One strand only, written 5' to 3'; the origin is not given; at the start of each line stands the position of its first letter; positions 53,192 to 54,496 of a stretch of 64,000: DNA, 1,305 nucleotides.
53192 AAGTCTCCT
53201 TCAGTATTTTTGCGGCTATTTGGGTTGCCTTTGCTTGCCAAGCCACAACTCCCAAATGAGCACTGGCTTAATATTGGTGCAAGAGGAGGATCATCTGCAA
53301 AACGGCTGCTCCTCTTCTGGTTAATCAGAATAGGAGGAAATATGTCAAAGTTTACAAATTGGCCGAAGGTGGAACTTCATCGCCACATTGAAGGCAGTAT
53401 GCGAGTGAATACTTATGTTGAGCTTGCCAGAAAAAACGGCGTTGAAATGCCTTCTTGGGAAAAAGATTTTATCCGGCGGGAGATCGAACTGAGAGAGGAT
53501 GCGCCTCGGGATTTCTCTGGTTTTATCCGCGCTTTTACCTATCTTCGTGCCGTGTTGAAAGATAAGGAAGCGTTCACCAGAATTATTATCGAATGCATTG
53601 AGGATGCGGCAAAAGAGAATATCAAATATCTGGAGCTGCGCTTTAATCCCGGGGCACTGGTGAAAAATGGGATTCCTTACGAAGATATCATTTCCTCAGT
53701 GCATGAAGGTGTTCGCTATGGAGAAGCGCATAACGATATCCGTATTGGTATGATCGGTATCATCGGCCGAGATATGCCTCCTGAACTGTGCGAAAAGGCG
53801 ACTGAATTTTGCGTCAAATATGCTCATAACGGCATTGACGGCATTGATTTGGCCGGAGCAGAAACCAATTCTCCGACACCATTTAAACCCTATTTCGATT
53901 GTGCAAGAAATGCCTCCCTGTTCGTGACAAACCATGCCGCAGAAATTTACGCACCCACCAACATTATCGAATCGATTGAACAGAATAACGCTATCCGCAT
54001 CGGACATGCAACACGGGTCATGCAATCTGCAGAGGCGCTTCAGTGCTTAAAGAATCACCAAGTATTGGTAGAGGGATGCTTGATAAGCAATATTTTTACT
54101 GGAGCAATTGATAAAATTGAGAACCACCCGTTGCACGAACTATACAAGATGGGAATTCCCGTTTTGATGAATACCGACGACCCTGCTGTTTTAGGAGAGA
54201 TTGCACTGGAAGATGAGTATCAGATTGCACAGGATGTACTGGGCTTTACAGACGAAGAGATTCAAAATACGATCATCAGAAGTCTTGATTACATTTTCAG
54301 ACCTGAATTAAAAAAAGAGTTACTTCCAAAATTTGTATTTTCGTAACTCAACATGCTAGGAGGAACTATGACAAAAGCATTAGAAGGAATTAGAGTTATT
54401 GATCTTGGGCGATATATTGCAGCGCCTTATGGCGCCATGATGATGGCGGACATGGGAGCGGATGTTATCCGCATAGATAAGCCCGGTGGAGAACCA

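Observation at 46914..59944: Uncharacterised CoA-dependent pathway: HAAT importer, ADA-family deaminase, type III CoA-transferase, Bcd-like dehydrogenase-EtfBA and two paralogous crotonases under a LacI regulator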

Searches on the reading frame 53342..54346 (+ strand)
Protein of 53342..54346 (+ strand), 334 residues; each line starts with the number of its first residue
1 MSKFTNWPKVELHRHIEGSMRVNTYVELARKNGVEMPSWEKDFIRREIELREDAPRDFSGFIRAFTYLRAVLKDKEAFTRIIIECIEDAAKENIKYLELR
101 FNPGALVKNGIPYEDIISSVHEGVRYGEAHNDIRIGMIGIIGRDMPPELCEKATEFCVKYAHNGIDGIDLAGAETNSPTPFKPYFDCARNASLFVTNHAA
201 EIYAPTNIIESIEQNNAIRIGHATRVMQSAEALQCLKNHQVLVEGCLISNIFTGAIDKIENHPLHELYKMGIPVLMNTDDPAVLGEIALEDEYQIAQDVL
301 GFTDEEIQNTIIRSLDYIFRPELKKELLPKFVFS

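Call 4: search_protein_families(library=ncbifam, proteins=[window:53342-54346:+], max_evalue=0.00001)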
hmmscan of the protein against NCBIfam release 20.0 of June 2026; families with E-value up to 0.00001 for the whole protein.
window:53342-54346:+ (334 aa): 10 families
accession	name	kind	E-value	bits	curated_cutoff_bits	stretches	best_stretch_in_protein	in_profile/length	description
TIGR01430.1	aden_deam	equivalog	7.4e-71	238.8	216.55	1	8-327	2-318/323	adenosine deaminase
NF006846.0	PRK09358.1-1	equivalog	3.9e-63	213.5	459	1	6-328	5-326/333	adenosine deaminase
NF006848.0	PRK09358.1-3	equivalog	6.1e-53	180.2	426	1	6-319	3-310/325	adenosine deaminase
NF006847.0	PRK09358.1-2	equivalog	1.9e-49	168.4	412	1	3-326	9-346/364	adenosine deaminase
NF006850.0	PRK09358.1-6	equivalog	4.1e-42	144.2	419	1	4-325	5-320/334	adenosine deaminase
NF006849.0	PRK09358.1-5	equivalog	2e-41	142.2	494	1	4-317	9-322/350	adenosine deaminase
NF006854.0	PRK09358.3-1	equivalog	5.4e-40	137.5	530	1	6-309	13-311/344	adenosine deaminase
NF006856.0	PRK09358.3-3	equivalog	6.3e-13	48.5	510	1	160-309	156-305/316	adenosine deaminase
NF006859.0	PRK09358.3-6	equivalog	7e-11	41.9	549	1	4-298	7-284/299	adenosine deaminase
TIGR01431.1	adm_rel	subfamily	3.8e-10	39.2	315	1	61-296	178-428/479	adenosine deaminase-related growth factor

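Call 5: search_protein_families(library=pfam, proteins=[window:53342-54346:+], max_evalue=0.00001)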
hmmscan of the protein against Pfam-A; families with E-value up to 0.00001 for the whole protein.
window:53342-54346:+ (334 aa): 1 family
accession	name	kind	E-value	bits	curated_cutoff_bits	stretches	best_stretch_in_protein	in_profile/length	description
PF00962.28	A_deaminase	-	1.5e-71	241.6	27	1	8-326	1-321/330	Adenosine deaminase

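Call 8: find_encoding_contigs(protein=window:53342-54346:+, flank=10000, max_places=10)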
Protein window:53342-54346:+ (334 aa): 5 contigs read that carry it; 5 places shown.
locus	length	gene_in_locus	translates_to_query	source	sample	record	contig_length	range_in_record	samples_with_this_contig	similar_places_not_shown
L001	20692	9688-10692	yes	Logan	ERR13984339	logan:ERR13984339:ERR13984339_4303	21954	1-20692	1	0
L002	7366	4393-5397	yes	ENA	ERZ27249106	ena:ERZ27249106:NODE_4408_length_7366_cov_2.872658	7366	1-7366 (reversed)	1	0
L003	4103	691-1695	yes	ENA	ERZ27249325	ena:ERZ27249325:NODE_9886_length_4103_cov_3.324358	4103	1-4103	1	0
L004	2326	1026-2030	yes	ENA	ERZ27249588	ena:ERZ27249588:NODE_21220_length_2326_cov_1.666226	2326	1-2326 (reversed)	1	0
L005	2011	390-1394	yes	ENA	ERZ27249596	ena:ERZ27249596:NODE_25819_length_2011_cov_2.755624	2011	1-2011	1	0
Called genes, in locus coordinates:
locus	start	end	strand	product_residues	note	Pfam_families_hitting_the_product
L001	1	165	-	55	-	?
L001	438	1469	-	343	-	-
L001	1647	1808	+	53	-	-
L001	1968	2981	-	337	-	PF00356:LacI, PF00532:Peripla_BP_1, PF13407:Peripla_BP_4, PF13377:Peripla_BP_3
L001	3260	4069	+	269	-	PF00378:ECH_1, PF16113:ECH_2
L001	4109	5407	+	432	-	PF13433:Peripla_BP_5 (weak), PF13458:Peripla_BP_6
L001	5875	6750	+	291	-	PF02653:BPD_transp_2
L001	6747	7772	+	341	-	PF02653:BPD_transp_2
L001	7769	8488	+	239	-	PF00005:ABC_tran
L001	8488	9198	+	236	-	PF00005:ABC_tran, PF13304:AAA_21 (faint)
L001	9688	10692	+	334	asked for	PF00962:A_deaminase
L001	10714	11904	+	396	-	PF02515:CoA_transf_3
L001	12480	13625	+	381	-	PF02771:Acyl-CoA_dh_N, PF02770:Acyl-CoA_dh_M, PF00441:Acyl-CoA_dh_1, PF08028:Acyl-CoA_dh_2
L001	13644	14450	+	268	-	PF01012:ETF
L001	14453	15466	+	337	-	PF01012:ETF, PF00766:ETF_alpha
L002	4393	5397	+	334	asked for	PF00962:A_deaminase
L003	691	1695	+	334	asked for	PF00962:A_deaminase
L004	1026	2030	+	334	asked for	PF00962:A_deaminase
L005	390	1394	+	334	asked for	PF00962:A_deaminase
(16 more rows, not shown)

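Call 9: find_homologous_proteins(query=window:53342-54346:+, max_evalue=1e-30)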
Query window:53342-54346:+ (334 aa): 466 proteins with E <= 1e-30 among 3128 candidates; the best 120 are listed.
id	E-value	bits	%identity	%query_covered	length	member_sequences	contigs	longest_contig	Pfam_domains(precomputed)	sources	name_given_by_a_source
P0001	2.2e-224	762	100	100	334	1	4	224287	PF00962.29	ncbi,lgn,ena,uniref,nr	ncbi:adenosine deaminase [uncultured Dysosmobacter sp.]|uniref:adenosine deaminase n=1 Tax=unculture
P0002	1.2e-120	421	56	100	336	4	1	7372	PF00962.29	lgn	-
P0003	1.8e-93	331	48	99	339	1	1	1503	PF00962.29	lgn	-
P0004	2.1e-90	321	47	98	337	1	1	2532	PF00962.29,PF19326.6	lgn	-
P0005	3.1e-89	317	48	99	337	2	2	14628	PF00962.29,PF01979.27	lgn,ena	-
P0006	1.5e-83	299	45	96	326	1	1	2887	PF00962.29,PF19326.6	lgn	-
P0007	1.6e-82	295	43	100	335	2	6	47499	PF00962.29,PF07969.18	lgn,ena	-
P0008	1.0e-58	217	37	96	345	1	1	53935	PF00962.29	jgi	jgi:adenosine deaminase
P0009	8.5e-58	214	37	96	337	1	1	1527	PF00962.29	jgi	jgi:adenosine deaminase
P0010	1.5e-57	213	36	97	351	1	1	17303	PF00962.29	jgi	-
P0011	1.6e-57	213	36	97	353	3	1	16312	PF00962.29,PF07969.18,PF01979.27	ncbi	-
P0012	3.4e-57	212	38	97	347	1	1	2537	PF00962.29,PF01979.27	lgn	-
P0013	3.9e-57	212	37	96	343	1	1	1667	PF00962.29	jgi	jgi:adenosine deaminase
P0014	7.0e-57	211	35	97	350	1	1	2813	PF00962.29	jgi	jgi:adenosine deaminase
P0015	1.0e-56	211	38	96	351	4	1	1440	PF00962.29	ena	-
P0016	1.4e-56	210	36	91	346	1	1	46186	PF00962.29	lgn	-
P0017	1.6e-56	210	36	97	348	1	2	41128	PF00962.29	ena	-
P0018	3.2e-56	209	37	99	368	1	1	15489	PF00962.29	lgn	-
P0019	5.0e-56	208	36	96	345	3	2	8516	PF00962.29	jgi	-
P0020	5.0e-56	208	37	98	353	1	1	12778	PF00962.29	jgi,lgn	-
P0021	5.2e-56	208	36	97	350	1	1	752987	PF00962.29,PF01979.27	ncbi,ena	-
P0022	6.3e-56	208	36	99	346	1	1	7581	PF00962.29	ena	-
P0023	6.9e-56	208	37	96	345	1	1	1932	PF00962.29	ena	-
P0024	6.9e-56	208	35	99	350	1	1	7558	PF00962.29,PF01979.27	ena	-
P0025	6.9e-56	208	37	96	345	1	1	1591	PF00962.29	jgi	-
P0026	1.3e-55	207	38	88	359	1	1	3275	PF00962.29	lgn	-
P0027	1.3e-55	207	37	98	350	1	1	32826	PF00962.29,PF01979.27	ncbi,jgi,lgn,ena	-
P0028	1.3e-55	207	37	96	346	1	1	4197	PF00962.29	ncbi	ncbi:MAG: adenosine deaminase [Anaerolineae bacterium]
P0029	1.3e-55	207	36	96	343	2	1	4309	PF00962.29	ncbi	-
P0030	1.6e-55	207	36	99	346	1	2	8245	PF00962.29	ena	-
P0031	2.3e-55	206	35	97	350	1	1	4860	PF00962.29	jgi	-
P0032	2.6e-55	206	37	97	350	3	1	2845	PF00962.29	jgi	-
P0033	2.7e-55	206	35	96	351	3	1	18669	PF00962.29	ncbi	ncbi:MAG: adenosine deaminase [Chloroflexota bacterium]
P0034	3.2e-55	206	35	96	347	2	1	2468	PF00962.29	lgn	-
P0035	3.5e-55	206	35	97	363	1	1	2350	PF00962.29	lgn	-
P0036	3.8e-55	205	36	96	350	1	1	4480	PF00962.29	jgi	jgi:adenosine deaminase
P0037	5.0e-55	205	36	96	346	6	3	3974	PF00962.29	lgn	-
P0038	6.5e-55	205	36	97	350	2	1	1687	PF00962.29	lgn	-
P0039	9.1e-55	204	35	98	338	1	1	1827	PF00962.29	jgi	jgi:adenosine deaminase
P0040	9.7e-55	204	38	96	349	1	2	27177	PF00962.29,PF01979.27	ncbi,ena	-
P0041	1.0e-54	204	36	96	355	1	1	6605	PF00962.29,PF07969.18,PF01979.27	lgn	-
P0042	1.4e-54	204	35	99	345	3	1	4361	PF00962.29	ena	-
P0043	1.4e-54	204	36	98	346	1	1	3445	PF00962.29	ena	-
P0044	1.7e-54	203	35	99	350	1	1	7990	PF00962.29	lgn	-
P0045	1.7e-54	203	35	96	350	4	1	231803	PF00962.29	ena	-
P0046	2.0e-54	203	35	99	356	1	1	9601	PF00962.29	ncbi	-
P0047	2.5e-54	203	35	98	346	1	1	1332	PF00962.29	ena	-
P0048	2.8e-54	203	35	98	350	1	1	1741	PF00962.29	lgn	-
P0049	3.3e-54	202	35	97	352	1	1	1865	PF00962.29,PF01979.27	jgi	jgi:adenosine deaminase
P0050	3.5e-54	202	35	92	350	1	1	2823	PF00962.29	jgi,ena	jgi:adenosine deaminase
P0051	3.5e-54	202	36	97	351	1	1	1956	PF00962.29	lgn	-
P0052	3.6e-54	202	36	98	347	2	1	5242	PF00962.29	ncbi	-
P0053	3.6e-54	202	34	99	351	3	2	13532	PF00962.29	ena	-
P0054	3.7e-54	202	36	98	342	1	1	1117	PF00962.29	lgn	-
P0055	3.7e-54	202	35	97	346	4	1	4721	PF00962.29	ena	-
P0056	4.4e-54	202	35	97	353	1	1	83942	PF00962.29,PF01979.27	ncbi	-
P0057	5.0e-54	202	35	98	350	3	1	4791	PF00962.29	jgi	-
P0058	5.5e-54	202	37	99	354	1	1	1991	PF00962.29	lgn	-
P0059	5.6e-54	202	36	98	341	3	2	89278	PF00962.29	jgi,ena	jgi:adenosine deaminase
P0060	5.8e-54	202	35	97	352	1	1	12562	PF00962.29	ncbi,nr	ncbi:MAG: adenosine deaminase [Chloroflexota bacterium]|nr:adenosine deaminase [Chloroflexota bacter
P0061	5.9e-54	202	36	98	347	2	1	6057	PF00962.29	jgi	-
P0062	6.5e-54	201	36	97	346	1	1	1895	PF00962.29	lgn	-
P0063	7.1e-54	201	37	97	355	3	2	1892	PF00962.29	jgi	-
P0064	7.8e-54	201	36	99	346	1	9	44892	PF00962.29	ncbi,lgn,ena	-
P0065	8.7e-54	201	35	99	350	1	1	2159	PF00962.29,PF01979.27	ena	-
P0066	1.0e-53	201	37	97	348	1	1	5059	PF00962.29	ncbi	ncbi:MAG: adenosine deaminase [Chloroflexota bacterium]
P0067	1.1e-53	201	35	98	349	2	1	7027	PF00962.29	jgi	-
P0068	1.2e-53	201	36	92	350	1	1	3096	PF00962.29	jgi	jgi:adenosine deaminase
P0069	1.5e-53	200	35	98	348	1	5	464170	PF00962.29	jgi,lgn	-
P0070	1.7e-53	200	35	98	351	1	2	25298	PF00962.29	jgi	-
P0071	1.8e-53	200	35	97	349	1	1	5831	PF00962.29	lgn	-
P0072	1.9e-53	200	35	94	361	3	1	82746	PF00962.29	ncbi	-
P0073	2.0e-53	200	37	99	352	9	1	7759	PF00962.29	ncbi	-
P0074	2.1e-53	200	36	98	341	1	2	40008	PF00962.29,PF01979.27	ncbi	-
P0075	2.1e-53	200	36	98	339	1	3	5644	PF00962.29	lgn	-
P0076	2.2e-53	200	34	96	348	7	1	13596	PF00962.29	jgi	jgi:adenosine deaminase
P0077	2.3e-53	200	36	93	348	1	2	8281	PF00962.29,PF01979.27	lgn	-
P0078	2.5e-53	199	36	96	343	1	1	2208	PF00962.29,PF01979.27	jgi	jgi:adenosine deaminase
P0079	2.7e-53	199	34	94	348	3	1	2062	PF00962.29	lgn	-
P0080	2.9e-53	199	35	98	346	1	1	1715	PF00962.29,PF01979.27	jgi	jgi:adenosine deaminase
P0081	3.1e-53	199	35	97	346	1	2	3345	PF00962.29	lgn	-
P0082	3.2e-53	199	35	98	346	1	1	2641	PF00962.29,PF07969.18,PF01979.27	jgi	-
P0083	3.2e-53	199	35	98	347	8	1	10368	PF00962.29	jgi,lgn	jgi:adenosine deaminase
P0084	3.5e-53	199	36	95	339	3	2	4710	PF00962.29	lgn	-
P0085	4.3e-53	199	35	98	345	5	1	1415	PF00962.29,PF07969.18,PF01979.27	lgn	-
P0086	4.5e-53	199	35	99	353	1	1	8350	PF00962.29,PF01979.27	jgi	jgi:adenosine deaminase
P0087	4.5e-53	199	35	96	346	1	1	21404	PF00962.29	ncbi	-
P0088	4.6e-53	199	36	97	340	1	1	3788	PF00962.29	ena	-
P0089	4.8e-53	199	34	99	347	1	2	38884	PF00962.29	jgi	-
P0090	4.9e-53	199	36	98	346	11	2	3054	PF00962.29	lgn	-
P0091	5.2e-53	198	35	98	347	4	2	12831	PF00962.29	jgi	-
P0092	5.5e-53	198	36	96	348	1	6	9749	PF00962.29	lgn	-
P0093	5.6e-53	198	37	97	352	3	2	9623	PF00962.29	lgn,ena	-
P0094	6.2e-53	198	37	90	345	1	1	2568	PF00962.29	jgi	jgi:adenosine deaminase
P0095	6.2e-53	198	35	99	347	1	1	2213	PF00962.29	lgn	-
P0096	6.6e-53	198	36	99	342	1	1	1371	PF00962.29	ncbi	-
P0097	7.4e-53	198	35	96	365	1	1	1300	PF00962.29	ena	-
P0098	7.5e-53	198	35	99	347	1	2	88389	PF00962.29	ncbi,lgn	ncbi:MAG: adenosine deaminase [Anaerolineales bacterium]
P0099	9.1e-53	198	36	97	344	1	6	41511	PF00962.29,PF07969.18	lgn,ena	-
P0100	9.3e-53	198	35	97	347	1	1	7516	PF00962.29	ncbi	-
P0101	1.2e-52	197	35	96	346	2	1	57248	PF00962.29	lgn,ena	-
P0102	1.3e-52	197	35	96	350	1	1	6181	PF00962.29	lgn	-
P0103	1.3e-52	197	34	96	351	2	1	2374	PF00962.29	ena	-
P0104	1.5e-52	197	34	97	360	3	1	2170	PF00962.29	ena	-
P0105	1.6e-52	197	35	97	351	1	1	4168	PF00962.29,PF19326.6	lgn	-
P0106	1.7e-52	197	34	98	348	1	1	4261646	PF00962.29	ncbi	-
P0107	1.8e-52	197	35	99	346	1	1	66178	PF00962.29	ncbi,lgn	-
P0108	1.9e-52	197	36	92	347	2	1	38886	PF00962.29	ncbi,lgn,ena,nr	ncbi:MAG TPA: adenosine deaminase [Anaerolineaceae bacterium]|nr:adenosine deaminase [Anaerolineacea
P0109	2.0e-52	197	35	97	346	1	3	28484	PF00962.29,PF01979.27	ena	-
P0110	2.2e-52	196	35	96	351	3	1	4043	PF00962.29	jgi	jgi:adenosine deaminase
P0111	2.3e-52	196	35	99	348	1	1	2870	PF00962.29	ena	-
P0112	2.4e-52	196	35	97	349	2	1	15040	PF00962.29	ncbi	-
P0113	2.7e-52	196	36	98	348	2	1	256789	PF00962.29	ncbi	-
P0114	2.8e-52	196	35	98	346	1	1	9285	PF00962.29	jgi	-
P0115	3.0e-52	196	35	97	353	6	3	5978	PF00962.29,PF01979.27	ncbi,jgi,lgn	jgi:adenosine deaminase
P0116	3.0e-52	196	37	87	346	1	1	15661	PF00962.29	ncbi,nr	ncbi:MAG: adenosine deaminase [Anaerolineae bacterium]|nr:MAG: adenosine deaminase [Anaerolineae bac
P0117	3.3e-52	196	35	98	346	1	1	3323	PF00962.29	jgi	-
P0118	3.8e-52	196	35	99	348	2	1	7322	PF00962.29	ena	-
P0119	3.8e-52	196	35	97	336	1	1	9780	PF00962.29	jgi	jgi:adenosine deaminase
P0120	3.9e-52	196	36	93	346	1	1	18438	PF00962.29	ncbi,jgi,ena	jgi:adenosine deaminase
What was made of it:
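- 53342..54346 (+): Adenosine-deaminase-family hydrolase (WP_298028980.1). Only 6 other 90%-identity protein clusters at 43% identity or more among 5.8 billion (call 9).
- Closest known: Bacterial adenosine deaminase Add. Different: Identity to generic adenosine deaminases outside the subfamily is at most 38% (call 9).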

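Call 10: find_encoding_contigs(protein=P0007, flank=10000, max_places=4)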
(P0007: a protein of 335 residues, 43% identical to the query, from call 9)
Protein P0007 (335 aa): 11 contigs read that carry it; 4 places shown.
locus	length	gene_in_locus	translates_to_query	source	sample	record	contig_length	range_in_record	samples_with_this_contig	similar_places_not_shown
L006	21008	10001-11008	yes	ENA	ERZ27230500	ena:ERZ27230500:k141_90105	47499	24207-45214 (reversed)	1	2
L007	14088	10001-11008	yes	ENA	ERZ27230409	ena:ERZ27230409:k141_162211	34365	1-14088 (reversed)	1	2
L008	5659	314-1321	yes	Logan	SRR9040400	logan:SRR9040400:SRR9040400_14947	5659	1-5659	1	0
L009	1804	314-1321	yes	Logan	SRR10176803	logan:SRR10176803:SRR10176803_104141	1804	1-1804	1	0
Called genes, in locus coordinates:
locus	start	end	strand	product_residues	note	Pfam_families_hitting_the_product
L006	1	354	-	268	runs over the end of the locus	PF00378:ECH_1, PF16113:ECH_2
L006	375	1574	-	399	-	PF02515:CoA_transf_3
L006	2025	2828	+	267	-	PF00378:ECH_1, PF16113:ECH_2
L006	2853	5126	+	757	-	PF02901:PFL-like, PF01228:Gly_radical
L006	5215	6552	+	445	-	PF13433:Peripla_BP_5, PF13458:Peripla_BP_6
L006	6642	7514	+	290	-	PF02653:BPD_transp_2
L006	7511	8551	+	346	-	PF02653:BPD_transp_2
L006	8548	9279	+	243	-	PF00005:ABC_tran, PF12399:BCA_ABC_TP_C (weak)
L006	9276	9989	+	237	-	PF00005:ABC_tran, PF13304:AAA_21 (faint)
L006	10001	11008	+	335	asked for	PF00962:A_deaminase, PF07969:Amidohydro_3 (weak)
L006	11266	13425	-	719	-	PF09371:Tex_N, PF22706:Tex_central_region, PF16921:Tex_YqgF, PF14639:YqgF, PF12836:HHH_3, PF17674:HHH_9, PF00575:S1, PF23459:S1_RRP5, +1 more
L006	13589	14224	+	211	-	-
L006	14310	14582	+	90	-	PF12116:SpoIIID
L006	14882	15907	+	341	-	PF00005:ABC_tran, PF02463:SMC_N (weak), PF13304:AAA_21 (faint), PF09383:NIL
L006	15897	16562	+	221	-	PF00528:BPD_transp_1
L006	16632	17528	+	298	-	-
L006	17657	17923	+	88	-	-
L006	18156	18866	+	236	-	PF00899:ThiF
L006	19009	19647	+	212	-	PF09335:VTT_dom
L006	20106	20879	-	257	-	PF07638:Sigma70_ECF (faint), PF04542:Sigma70_r2, PF04539:Sigma70_r3, PF08281:Sigma70_r4_2, PF04545:Sigma70_r4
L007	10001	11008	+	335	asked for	PF00962:A_deaminase, PF07969:Amidohydro_3 (weak)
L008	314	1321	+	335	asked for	PF00962:A_deaminase, PF07969:Amidohydro_3 (weak)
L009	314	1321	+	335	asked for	PF00962:A_deaminase, PF07969:Amidohydro_3 (weak)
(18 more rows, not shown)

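Call 11: find_encoding_contigs(protein=P0005, flank=10000, max_places=3)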
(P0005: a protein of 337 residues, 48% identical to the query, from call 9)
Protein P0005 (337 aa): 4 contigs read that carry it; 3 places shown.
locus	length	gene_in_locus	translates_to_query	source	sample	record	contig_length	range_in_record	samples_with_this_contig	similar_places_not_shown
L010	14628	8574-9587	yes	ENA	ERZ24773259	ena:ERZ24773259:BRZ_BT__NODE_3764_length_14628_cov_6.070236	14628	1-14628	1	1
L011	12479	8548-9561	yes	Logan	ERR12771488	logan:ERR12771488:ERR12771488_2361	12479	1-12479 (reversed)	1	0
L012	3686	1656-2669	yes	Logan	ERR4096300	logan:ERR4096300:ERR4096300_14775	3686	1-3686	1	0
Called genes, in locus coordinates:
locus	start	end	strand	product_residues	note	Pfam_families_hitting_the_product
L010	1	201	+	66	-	?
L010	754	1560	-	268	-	PF00378:ECH_1, PF16113:ECH_2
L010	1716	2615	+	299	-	PF00126:HTH_1, PF03466:LysR_substrate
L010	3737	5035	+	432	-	PF13433:Peripla_BP_5, PF13458:Peripla_BP_6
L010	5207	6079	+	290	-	PF02653:BPD_transp_2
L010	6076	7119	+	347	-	PF02653:BPD_transp_2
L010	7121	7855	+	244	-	PF00005:ABC_tran, PF12399:BCA_ABC_TP_C (weak)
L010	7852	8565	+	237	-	PF00005:ABC_tran, PF02463:SMC_N (faint), PF13304:AAA_21 (faint)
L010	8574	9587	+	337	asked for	PF00962:A_deaminase, PF01979:Amidohydro_1 (weak)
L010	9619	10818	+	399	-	PF02515:CoA_transf_3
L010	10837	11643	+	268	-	PF00378:ECH_1, PF16113:ECH_2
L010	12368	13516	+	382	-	PF02771:Acyl-CoA_dh_N, PF02770:Acyl-CoA_dh_M, PF00441:Acyl-CoA_dh_1, PF08028:Acyl-CoA_dh_2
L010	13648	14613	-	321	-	PF05598:DUF772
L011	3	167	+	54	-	?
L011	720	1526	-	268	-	PF00378:ECH_1, PF16113:ECH_2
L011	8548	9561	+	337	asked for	PF00962:A_deaminase, PF01979:Amidohydro_1 (weak)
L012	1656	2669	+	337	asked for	PF00962:A_deaminase, PF01979:Amidohydro_1 (weak)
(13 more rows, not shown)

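Call 12: find_encoding_contigs(protein=P0002, flank=10000, max_places=3)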
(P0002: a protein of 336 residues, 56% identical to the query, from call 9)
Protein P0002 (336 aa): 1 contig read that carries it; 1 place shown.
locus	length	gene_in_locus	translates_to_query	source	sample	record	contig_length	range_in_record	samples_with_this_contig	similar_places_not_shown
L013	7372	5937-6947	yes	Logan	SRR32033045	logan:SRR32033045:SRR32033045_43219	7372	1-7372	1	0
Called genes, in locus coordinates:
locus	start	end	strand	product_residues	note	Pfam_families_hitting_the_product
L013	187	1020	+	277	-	PF00378:ECH_1, PF16113:ECH_2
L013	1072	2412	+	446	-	PF13433:Peripla_BP_5, PF13458:Peripla_BP_6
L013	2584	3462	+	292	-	PF02653:BPD_transp_2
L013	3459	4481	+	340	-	PF02653:BPD_transp_2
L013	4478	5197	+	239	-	PF00005:ABC_tran, PF12399:BCA_ABC_TP_C (weak)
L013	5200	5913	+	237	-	PF00005:ABC_tran, PF13304:AAA_21 (faint)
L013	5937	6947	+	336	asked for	PF00962:A_deaminase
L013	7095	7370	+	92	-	?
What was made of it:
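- The tight pairing of importer and deaminase suggests the deaminase acts on what is imported (calls 10-12).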
